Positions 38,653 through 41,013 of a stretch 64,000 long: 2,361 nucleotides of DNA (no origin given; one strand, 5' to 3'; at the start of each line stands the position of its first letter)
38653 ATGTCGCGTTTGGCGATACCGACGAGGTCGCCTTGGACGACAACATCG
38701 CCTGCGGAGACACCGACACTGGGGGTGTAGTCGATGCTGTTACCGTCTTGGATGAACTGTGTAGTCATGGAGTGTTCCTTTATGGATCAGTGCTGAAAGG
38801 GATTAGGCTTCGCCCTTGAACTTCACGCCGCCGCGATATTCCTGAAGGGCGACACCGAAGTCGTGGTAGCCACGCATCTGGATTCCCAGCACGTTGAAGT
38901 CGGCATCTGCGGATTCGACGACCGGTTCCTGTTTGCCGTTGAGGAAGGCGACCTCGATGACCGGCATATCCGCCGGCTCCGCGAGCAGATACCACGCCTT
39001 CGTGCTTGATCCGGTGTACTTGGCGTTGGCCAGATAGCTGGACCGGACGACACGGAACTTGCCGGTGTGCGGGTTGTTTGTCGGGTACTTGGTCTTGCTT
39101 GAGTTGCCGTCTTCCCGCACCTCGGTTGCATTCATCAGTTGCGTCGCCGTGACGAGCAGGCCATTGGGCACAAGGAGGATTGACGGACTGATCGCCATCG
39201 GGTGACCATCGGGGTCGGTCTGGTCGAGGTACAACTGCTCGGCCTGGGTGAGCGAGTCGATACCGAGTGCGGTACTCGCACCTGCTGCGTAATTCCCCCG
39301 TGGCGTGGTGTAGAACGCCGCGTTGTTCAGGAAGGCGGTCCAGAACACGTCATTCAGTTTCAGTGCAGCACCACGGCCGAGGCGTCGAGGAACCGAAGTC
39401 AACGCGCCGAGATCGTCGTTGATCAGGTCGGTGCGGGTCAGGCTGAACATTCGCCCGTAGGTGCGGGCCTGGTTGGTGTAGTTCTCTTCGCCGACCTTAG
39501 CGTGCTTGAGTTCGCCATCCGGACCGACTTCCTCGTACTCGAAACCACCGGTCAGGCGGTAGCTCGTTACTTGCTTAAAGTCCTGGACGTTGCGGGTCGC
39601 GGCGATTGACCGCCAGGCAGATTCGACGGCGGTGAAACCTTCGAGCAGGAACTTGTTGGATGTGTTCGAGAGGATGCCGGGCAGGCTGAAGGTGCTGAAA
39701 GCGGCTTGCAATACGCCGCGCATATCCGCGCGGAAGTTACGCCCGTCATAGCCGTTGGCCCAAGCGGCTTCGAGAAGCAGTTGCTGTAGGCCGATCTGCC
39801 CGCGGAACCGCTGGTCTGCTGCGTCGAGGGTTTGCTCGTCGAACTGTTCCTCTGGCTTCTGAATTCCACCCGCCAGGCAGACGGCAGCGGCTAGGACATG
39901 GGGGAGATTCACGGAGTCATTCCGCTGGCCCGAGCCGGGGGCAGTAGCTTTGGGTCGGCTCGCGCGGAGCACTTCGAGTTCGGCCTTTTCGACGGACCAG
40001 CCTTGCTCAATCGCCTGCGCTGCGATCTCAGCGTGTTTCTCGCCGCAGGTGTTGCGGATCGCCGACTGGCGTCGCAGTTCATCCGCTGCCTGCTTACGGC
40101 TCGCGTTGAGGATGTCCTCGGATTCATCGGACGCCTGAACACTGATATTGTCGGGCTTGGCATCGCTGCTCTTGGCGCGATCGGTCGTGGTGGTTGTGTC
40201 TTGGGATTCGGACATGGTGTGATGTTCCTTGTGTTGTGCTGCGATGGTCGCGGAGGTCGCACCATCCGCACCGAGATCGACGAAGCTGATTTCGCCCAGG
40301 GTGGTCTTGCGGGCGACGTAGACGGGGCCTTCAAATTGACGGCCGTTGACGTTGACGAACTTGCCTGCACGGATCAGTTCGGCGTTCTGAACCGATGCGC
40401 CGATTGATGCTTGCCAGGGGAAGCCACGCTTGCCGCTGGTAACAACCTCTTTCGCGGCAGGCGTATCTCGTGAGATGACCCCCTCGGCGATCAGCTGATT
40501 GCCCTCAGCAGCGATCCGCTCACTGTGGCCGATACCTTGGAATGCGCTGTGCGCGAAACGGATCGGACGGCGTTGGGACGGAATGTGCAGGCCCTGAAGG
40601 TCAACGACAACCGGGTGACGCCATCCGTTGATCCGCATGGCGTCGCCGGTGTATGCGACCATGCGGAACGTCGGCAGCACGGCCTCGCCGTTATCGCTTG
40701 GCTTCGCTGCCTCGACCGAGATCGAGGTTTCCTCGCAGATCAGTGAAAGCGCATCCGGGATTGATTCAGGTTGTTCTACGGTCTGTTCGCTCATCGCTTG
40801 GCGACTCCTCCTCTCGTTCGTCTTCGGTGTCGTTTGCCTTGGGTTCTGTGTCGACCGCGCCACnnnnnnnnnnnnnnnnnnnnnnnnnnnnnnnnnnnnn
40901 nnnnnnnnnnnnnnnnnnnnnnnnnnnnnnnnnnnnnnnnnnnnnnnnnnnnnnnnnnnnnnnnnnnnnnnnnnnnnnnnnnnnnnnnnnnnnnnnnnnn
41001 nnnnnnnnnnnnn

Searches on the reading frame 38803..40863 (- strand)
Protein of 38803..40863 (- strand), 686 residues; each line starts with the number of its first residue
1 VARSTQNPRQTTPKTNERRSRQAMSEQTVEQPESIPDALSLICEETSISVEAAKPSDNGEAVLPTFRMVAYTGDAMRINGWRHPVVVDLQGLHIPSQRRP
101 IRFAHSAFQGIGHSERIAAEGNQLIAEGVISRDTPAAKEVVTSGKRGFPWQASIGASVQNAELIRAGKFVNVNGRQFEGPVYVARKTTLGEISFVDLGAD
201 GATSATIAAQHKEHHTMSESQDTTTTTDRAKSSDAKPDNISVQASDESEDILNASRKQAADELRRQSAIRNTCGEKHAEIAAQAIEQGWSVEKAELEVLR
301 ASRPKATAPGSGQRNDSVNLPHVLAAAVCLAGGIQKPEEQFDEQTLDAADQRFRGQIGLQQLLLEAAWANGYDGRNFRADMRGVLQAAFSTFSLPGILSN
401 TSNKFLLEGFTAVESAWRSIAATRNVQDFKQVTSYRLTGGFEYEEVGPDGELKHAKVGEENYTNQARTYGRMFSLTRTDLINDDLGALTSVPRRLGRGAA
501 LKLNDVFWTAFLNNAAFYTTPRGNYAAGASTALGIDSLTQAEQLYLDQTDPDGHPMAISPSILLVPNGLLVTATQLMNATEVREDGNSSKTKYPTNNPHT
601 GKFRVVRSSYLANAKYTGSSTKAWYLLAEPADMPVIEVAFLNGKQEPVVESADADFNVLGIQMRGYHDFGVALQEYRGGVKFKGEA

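Call 92: search_protein_families(library=pfam, proteins=[window:38803-40863:-], max_evalue=0.001)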
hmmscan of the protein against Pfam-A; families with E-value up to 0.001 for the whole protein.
window:38803-40863:- (686 aa): 2 families
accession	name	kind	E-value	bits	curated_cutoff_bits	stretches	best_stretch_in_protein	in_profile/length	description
PF25209.1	Phage_capsid_4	-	5.8e-43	148.5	27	1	388-681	7-261/262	Phage capsid protein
PF10124.15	Mu-like_gpT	-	6.3e-08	32.8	20.1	0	527-611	214-289/289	Mu-like prophage major head subunit gpT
